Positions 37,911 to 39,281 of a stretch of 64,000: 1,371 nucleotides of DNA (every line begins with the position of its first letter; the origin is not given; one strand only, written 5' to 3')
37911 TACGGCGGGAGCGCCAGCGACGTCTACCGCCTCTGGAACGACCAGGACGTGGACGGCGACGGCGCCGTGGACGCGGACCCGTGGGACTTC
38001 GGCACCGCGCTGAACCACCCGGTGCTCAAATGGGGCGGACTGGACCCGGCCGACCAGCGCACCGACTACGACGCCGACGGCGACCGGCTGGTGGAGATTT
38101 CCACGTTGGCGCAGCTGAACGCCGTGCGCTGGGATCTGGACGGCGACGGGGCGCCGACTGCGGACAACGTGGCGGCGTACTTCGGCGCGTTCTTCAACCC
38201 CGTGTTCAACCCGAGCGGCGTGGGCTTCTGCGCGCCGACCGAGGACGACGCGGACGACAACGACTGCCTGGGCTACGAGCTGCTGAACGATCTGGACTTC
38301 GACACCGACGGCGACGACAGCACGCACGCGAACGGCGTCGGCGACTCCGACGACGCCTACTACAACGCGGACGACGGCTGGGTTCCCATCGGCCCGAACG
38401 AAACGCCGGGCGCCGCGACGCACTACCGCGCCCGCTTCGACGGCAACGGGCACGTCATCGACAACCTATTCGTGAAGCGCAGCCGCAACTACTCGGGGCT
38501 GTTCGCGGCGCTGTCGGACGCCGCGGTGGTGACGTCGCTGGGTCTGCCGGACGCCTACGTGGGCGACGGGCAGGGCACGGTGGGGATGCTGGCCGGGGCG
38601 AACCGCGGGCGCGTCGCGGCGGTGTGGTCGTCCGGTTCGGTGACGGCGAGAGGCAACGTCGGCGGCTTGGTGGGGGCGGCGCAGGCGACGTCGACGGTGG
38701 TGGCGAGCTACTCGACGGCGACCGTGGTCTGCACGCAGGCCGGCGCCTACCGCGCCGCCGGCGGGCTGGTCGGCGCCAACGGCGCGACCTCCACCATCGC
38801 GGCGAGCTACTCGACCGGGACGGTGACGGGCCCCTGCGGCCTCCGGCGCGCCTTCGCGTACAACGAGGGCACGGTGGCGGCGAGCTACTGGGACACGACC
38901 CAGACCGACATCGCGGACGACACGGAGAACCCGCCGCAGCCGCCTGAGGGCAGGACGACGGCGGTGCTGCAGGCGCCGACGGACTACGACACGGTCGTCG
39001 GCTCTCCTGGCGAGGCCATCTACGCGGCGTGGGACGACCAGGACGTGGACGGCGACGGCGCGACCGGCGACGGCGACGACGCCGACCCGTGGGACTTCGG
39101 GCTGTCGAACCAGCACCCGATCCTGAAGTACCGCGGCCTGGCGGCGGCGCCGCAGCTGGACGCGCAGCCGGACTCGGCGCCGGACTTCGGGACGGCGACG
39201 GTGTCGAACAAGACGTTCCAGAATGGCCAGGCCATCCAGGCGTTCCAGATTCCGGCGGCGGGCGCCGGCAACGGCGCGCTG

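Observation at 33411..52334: Intact 18.9-kb gene for a 6,307-aa secreted protein built from an unusual eight-fold Ca-binding/GLUG beta-helix module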

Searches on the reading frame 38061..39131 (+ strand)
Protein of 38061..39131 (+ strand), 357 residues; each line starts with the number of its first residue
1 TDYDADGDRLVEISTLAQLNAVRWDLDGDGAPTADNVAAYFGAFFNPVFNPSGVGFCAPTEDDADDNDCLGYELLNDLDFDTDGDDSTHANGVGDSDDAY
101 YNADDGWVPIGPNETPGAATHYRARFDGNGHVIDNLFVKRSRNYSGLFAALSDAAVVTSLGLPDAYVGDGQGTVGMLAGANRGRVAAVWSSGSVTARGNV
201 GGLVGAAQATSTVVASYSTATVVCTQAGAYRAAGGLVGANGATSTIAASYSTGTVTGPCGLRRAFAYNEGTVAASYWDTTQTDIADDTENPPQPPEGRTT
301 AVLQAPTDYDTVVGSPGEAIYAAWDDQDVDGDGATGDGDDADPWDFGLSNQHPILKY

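Call 10: search_protein_families(library=pfam, proteins=[window:38061-39131:+], max_evalue=10)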
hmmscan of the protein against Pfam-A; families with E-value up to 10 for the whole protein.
window:38061-39131:+ (357 aa): 1 family
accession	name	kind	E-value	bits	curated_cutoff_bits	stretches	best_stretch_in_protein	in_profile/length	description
PF07581.17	Glug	-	0.00031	21.4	20.5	2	231-256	3-28/28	The GLUG motif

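Call 11: search_protein_families(library=ncbifam, proteins=[window:38061-39131:+], max_evalue=10)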
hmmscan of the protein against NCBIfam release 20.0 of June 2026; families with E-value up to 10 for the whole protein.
window:38061-39131:+ (357 aa): 2 families
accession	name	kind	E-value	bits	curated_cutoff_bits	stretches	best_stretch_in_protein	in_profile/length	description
NF046017.1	ZmpA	exception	0.04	11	3000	1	193-283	1013-1099/2052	zinc metalloprotease A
NF046021.1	ZmpC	exception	0.42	7.7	3000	1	147-240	1084-1176/2181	zinc metalloprotease C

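Call 15: search_solved_structures(query=A1, max_evalue=10, show_alignments=2)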
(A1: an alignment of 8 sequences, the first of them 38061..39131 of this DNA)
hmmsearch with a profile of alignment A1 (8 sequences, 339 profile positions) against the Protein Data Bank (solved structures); distinct sequences matched with E-value up to 10: 8.
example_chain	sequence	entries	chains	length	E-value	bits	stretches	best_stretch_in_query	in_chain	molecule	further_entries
3n6z_A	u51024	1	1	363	6e-14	55.8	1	94-254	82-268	putative immunoglobulin A1 protease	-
6xjb_A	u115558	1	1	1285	1.4e-12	51.4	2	132-217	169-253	Immunoglobulin A1 protease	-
7jgj_A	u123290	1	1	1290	1.4e-12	51.3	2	132-217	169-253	Immunoglobulin A1 protease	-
6xja_P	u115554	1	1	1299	1.4e-12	51.3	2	132-217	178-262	Immunoglobulin A1 protease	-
7uvl_P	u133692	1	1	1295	2.6e-10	43.9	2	132-216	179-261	LPXTG-motif cell wall anchor domain protein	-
7uvk_A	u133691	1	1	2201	8.5e-10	42.2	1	132-274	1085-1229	IgA1 Protease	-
5g17_A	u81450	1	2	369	0.76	12.7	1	139-240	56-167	HISTONE DEACETYLASE-LIKE AMIDOHYDROLASE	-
4uap_A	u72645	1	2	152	0.82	12.6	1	74-153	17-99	Glycosyl hydrolase, family 31/fibronectin type III domain protein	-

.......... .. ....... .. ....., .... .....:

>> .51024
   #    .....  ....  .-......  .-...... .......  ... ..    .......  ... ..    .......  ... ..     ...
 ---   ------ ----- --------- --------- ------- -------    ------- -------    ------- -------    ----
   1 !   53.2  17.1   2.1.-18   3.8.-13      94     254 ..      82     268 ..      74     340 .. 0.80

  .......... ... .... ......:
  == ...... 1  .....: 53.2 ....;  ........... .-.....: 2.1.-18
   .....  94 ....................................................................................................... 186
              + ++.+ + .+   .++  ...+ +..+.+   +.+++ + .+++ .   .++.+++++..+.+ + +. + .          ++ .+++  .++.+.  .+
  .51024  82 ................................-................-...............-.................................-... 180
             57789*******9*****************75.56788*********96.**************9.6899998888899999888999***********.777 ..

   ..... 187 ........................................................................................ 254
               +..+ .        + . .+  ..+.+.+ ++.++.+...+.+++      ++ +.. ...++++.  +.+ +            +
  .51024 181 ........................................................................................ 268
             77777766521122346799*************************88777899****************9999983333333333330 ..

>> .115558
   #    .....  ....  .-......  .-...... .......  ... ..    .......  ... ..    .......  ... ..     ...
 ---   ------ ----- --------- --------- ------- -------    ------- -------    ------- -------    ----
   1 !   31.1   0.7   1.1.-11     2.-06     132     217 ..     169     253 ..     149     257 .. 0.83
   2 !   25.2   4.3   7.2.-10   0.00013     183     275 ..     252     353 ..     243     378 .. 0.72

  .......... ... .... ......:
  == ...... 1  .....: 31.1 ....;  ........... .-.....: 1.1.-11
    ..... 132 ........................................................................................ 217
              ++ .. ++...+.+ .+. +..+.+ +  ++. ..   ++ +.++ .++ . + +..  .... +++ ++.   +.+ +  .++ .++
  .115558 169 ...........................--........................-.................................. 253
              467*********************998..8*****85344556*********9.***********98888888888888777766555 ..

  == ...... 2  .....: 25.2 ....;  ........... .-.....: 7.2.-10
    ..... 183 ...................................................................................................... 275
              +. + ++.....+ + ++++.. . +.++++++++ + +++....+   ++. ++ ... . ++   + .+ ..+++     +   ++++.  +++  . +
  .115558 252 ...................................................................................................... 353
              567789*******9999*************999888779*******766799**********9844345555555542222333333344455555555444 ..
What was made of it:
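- On GLUG beta-helix domain (Pfam PF07581 Glug motif; M26 N-terminal beta-helix): The profile of the 8 modules scores 6e-14 against 3n6z_A, 1.4e-12 against 6xjb/7jgj/6xja, and 2.6e-10 and 8.5e-10 against 7uvl and 7uvk (call 15).
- Closest known: GLUG-type beta-helix domain: N-terminal beta-helix of M26 IgA1 metalloproteases. Same: The core of each module (profile positions ~94-275) is homologous by sequence profile, with E 6e-14 to 9e-10 (call 15).
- Closest known: GLUG-type beta-helix domain: N-terminal beta-helix of M26 IgA1 metalloproteases. Different: The ~90-aa N-terminal part (two DxDxDG loops, two helices and a Cys-Cys loop) and the ~80-aa C-terminal cap with a fourth Ca-type loop are not matched by sequence to those structures (call 15).
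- The profile of the 8 modules hits 3n6z_A (6e-14) and S. pneumoniae / G. haemolysans IgA1 protease beta-helices (1e-12 to 9e-10) (call 15).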

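Call 16: find_homologous_proteins(query=window:38061-39131:+, max_evalue=0.00001)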
Query window:38061-39131:+ (357 aa): 908 proteins with E <= 0.00001 among 8000 candidates; the best 120 are listed.
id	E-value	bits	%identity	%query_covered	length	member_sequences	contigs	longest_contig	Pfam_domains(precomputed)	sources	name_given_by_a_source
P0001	1.8e-139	483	97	63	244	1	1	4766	-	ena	-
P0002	2.2e-87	312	51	94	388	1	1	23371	-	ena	-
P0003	5.6e-81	291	44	97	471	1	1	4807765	-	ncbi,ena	-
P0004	3.4e-79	285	52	96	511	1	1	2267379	-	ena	-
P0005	3.4e-78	282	60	74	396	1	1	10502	-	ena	-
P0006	6.7e-75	271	48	81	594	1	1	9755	-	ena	-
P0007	7.1e-73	264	54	80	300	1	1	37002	-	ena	-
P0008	3.7e-72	262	53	65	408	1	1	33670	-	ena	-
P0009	6.5e-72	261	33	100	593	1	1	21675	PF07581.18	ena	-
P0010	1.2e-68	250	47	91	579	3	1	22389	-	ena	-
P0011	2.7e-67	246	41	100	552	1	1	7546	-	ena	-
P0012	7.9e-66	241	55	67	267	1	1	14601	-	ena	-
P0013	5.4e-65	238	41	100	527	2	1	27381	-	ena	-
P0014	7.4e-64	235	41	100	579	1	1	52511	-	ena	-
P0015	2.3e-62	230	37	99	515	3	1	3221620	PF07581.18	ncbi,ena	-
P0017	5.8e-59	218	43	100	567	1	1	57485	PF07581.18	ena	-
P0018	7.4e-58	215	33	99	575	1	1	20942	PF07581.18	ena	-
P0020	3.0e-56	209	35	100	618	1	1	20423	PF07581.18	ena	-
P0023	1.7e-53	200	40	97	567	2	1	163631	PF07581.18,PF00041.28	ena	-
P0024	2.8e-52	196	32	99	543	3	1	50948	PF07581.18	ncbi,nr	ncbi:MAG: hypothetical protein J4F43_11070, partial [Dehalococcoidia bacterium]|nr:hypothetical prot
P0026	5.8e-52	195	43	78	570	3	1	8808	PF07581.18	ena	-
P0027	1.1e-50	191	39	100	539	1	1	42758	PF07581.18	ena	-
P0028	4.2e-50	189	43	100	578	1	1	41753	PF07581.18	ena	-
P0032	1.1e-48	185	42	63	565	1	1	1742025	PF07581.18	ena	-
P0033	1.2e-48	184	40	100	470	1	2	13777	PF00404.25,PF07581.18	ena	-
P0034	4.7e-48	183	39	97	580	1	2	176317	PF25059.2,PF07581.18,PF00041.28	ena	-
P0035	1.8e-46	177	38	73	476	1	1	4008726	PF07581.18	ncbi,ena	-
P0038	4.9e-46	176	43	69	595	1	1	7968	PF07581.18,PF05345.19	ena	-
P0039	1.2e-45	175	36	77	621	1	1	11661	PF07581.18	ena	-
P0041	2.9e-45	173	39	99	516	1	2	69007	PF14312.13,PF07581.18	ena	-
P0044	1.1e-44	171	34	97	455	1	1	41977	PF07581.18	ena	-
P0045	1.3e-44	171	40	100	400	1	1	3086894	PF07581.18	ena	-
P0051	1.2e-42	165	38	99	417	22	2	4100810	PF07581.18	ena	-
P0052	1.5e-42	164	40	72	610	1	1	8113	PF07581.18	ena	-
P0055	2.3e-42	164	40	99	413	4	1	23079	PF07581.18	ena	-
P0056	4.2e-42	163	34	97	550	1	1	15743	PF07581.18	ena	-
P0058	6.9e-42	162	33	95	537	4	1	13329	PF07581.18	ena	-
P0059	8.1e-42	162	34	99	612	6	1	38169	PF12733.14,PF07581.18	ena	-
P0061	1.1e-41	162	38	77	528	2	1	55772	PF07581.18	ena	-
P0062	1.1e-41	162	40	73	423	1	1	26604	PF07581.18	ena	-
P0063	1.2e-41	161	34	100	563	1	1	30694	PF07581.18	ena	-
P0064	1.5e-41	161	38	100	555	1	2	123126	PF07581.18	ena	-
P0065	1.9e-41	161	38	99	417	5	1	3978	PF07581.18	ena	-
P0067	4.2e-41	160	39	100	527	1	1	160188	PF07581.18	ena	-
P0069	4.7e-41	159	39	99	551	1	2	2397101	PF07581.18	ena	-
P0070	4.9e-41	159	37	92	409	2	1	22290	PF07581.18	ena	-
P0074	9.9e-41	158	39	77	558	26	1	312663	PF07581.18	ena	-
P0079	2.2e-40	157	37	100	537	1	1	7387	PF07581.18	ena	-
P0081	3.9e-40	156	36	71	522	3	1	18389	PF07581.18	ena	-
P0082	6.5e-40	156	37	99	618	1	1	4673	PF12799.14,PF07581.18,PF13855.13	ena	-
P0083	7.6e-40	156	33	99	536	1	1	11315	PF07581.18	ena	-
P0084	8.2e-40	155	36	77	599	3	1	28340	PF07581.18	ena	-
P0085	8.5e-40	155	31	100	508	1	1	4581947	PF07581.18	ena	-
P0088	5.2e-39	153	34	100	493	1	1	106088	PF07581.18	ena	-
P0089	6.3e-39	152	42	72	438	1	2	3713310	PF07581.18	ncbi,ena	-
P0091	1.9e-38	151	37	71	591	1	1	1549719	PF07581.18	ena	-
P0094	4.3e-38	150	37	77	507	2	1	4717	PF07581.18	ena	-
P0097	6.0e-38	149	38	98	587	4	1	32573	PF07581.18,PF00041.28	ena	-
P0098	7.5e-38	149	40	70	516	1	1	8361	PF07581.18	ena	-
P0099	7.7e-38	149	35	99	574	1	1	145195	PF07581.18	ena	-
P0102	1.6e-37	148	35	100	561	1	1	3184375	PF07581.18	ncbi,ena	-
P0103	1.6e-37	148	41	77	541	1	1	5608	PF07581.18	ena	-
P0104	1.8e-37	148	32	100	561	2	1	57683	PF07581.18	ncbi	-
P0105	2.4e-37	147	39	97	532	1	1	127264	PF07581.18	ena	-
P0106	4.2e-37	147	42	71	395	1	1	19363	PF07581.18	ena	-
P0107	4.3e-37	146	41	71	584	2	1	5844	PF07581.18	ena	-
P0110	6.8e-37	146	35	93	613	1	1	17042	PF07581.18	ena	-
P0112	7.6e-37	146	34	53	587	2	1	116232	PF07581.18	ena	-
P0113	1.1e-36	145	43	77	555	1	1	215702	PF01108.24,PF07581.18,PF00041.28,PF16656.12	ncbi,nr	ncbi:MAG: fibronectin type III domain-containing protein, partial [Acidimicrobiia bacterium]|nr:fibr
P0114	1.4e-36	145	36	77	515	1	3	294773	PF07581.18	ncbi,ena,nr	ncbi:MAG: hypothetical protein OXL97_01805 [Chloroflexota bacterium]|nr:hypothetical protein [Chloro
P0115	1.7e-36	145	36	99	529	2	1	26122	PF07581.18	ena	-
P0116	1.7e-36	145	37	61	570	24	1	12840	PF07581.18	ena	-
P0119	2.1e-36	144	42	66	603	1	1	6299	PF18370.8,PF07581.18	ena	-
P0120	2.9e-36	144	36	90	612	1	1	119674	PF07581.18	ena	-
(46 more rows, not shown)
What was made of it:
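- On GLUG beta-helix domain (Pfam PF07581 Glug motif; M26 N-terminal beta-helix): About half of the listed homologues carry a precomputed PF07581 hit (call 16).
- Source names are 'hypothetical' or 'FN3 domain-containing' (call 16).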

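Call 22: find_encoding_contigs(protein=P0001, flank=5000, max_places=4)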
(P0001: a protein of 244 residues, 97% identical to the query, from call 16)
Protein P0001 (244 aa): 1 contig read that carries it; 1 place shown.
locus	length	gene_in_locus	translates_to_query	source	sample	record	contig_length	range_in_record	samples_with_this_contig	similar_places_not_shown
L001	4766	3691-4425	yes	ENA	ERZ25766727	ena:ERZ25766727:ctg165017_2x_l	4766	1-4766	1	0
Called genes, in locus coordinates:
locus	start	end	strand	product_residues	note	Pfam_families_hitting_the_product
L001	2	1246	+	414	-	?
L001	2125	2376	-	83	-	-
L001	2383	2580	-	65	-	-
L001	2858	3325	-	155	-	-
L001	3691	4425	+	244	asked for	-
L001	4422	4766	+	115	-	?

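Call 23: find_encoding_contigs(protein=P0003, flank=8000, max_places=3)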
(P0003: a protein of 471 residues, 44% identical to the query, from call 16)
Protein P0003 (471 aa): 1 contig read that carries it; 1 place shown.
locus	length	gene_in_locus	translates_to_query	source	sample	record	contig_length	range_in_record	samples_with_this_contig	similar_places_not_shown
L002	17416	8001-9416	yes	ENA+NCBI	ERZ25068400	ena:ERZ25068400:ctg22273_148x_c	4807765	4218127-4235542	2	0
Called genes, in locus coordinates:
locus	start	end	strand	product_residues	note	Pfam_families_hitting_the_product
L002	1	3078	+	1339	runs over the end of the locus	PF00041:fn3, PF14580:LRR_9 (faint), PF23952:LRR_EndoS (faint), PF12799:LRR_4 (weak), PF23598:LRR_14 (weak), PF12799:LRR_4, PF13855:LRR_8 (weak), PF12799:LRR_4 (weak), +3 more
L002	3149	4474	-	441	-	-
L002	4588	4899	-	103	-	-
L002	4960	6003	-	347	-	PF00296:Bac_luciferase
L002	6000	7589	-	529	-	PF01435:Peptidase_M48, PF14559:TPR_19, PF13428:TPR_14 (weak)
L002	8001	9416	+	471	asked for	-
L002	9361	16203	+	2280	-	PF12799:LRR_4 (weak), PF13855:LRR_8 (weak), PF14580:LRR_9 (weak)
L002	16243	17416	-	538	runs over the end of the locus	PF13401:AAA_22 (weak)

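Call 24: find_related_loci(query=A1, collection=genome_contigs, flank=10000)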
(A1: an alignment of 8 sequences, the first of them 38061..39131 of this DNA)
Query A1 (357 aa) in genome_contigs; peptide patterns used: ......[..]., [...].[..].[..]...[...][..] (x = any residue, [..] = any of these).
593 stretches matched a pattern (row limit reached: there are more); 276 encode a relative of the query (tblastn E <= 1e-3); the best 80 are kept; 71 distinct loci.
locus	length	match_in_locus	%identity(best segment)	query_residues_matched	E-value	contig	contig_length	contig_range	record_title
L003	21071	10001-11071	92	1-357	0e+0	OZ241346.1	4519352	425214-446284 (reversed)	MAG: Candidatus Azotimanducaceae bacterium isolate 1a084ade-5f57-4f91-b07c-c4cd22397a73 genome assembly, chromosome: 1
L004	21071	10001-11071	92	1-357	0e+0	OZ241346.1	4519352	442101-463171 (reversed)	MAG: Candidatus Azotimanducaceae bacterium isolate 1a084ade-5f57-4f91-b07c-c4cd22397a73 genome assembly, chromosome: 1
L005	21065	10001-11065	90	1-357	0e+0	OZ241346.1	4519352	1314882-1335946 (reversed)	MAG: Candidatus Azotimanducaceae bacterium isolate 1a084ade-5f57-4f91-b07c-c4cd22397a73 genome assembly, chromosome: 1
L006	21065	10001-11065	88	1-357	0e+0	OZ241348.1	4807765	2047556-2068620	MAG: Candidatus Azotimanducaceae bacterium isolate a9db2f7b-e227-4142-b8f7-1613535697ad genome assembly, chromosome: 1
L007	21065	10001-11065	86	2-357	0e+0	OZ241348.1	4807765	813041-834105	MAG: Candidatus Azotimanducaceae bacterium isolate a9db2f7b-e227-4142-b8f7-1613535697ad genome assembly, chromosome: 1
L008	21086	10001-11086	64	2-357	6e-131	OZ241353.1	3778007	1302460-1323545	MAG: Candidatus Azotimanducaceae bacterium isolate e3e4c148-1896-45fc-9e70-f97964d5a610 genome assembly, chromosome: 1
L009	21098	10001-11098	63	1-357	2e-119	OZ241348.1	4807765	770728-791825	MAG: Candidatus Azotimanducaceae bacterium isolate a9db2f7b-e227-4142-b8f7-1613535697ad genome assembly, chromosome: 1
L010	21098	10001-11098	61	1-357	1e-116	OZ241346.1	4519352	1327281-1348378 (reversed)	MAG: Candidatus Azotimanducaceae bacterium isolate 1a084ade-5f57-4f91-b07c-c4cd22397a73 genome assembly, chromosome: 1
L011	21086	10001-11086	64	2-357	1e-115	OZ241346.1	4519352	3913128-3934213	MAG: Candidatus Azotimanducaceae bacterium isolate 1a084ade-5f57-4f91-b07c-c4cd22397a73 genome assembly, chromosome: 1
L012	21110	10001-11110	62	2-357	1e-113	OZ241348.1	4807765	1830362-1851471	MAG: Candidatus Azotimanducaceae bacterium isolate a9db2f7b-e227-4142-b8f7-1613535697ad genome assembly, chromosome: 1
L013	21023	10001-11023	55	2-357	4e-109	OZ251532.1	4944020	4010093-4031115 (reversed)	MAG: Candidatus Azotimanducaceae bacterium isolate 57f058be-dce8-4abd-a7af-688bdaf99d17 genome assembly, chromosome: 1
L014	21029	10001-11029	54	2-357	1e-102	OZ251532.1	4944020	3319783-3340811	MAG: Candidatus Azotimanducaceae bacterium isolate 57f058be-dce8-4abd-a7af-688bdaf99d17 genome assembly, chromosome: 1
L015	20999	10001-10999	54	1-357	3e-96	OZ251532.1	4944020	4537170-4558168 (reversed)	MAG: Candidatus Azotimanducaceae bacterium isolate 57f058be-dce8-4abd-a7af-688bdaf99d17 genome assembly, chromosome: 1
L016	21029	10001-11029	52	2-357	1e-95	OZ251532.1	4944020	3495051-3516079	MAG: Candidatus Azotimanducaceae bacterium isolate 57f058be-dce8-4abd-a7af-688bdaf99d17 genome assembly, chromosome: 1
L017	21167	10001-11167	53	1-357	2e-95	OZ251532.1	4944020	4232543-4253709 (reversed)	MAG: Candidatus Azotimanducaceae bacterium isolate 57f058be-dce8-4abd-a7af-688bdaf99d17 genome assembly, chromosome: 1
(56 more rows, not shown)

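Call 42: predict_structure(alignment_id=A2)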
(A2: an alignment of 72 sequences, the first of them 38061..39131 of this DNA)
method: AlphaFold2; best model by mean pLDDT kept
length: 357 residues; sequences in the alignment: 72
mean_pLDDT: 85.6   pTM: 0.90
mean pLDDT of the five models: 85.6, 85.4, 85.1, 85.1, 84.0
residues with pLDDT >= 90: 197; 70-90: 105; 50-70: 48; < 50: 7
segments of 3 or more residues with pLDDT < 50: 48-53
pLDDT, mean of each block of 10 residues (from residue 1): 85 97 93 86 70 59 68 97 88 89 93 72 95 97 95 95 95 95 96 96 95 96 90 94 94 89 71 93 84 87 82 57 77 54 77 79
secondary structure, 60 per line:
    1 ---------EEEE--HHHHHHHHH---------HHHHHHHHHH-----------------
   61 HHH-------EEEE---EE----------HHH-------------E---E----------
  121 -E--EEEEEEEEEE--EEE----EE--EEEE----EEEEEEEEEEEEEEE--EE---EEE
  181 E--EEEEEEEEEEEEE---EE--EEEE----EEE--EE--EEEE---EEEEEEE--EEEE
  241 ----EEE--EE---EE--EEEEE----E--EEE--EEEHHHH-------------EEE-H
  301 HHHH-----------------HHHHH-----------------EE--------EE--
elements in order: E10-13 H16-24 H34-43 E71-74 E125-134 E137-139 E148-151 E156-170 E178-181 E184-196 E204-207 E212-214 E221-224 E228-234 E237-240 E245-247 E259-263 E271-273 E276-278 H279-282 E296-298 H300-304 H322-326
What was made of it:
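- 37047..39131 (+): Modules 2 and 3 in tandem (aa 1213-1541 and 1551-1907). Module 3 was modelled: pLDDT 85.6, pTM 0.90, beta-helix (call 42).
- On GLUG beta-helix domain (Pfam PF07581 Glug motif; M26 N-terminal beta-helix): The AF2 model has pLDDT 85.6 and pTM 0.90 (call 42).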
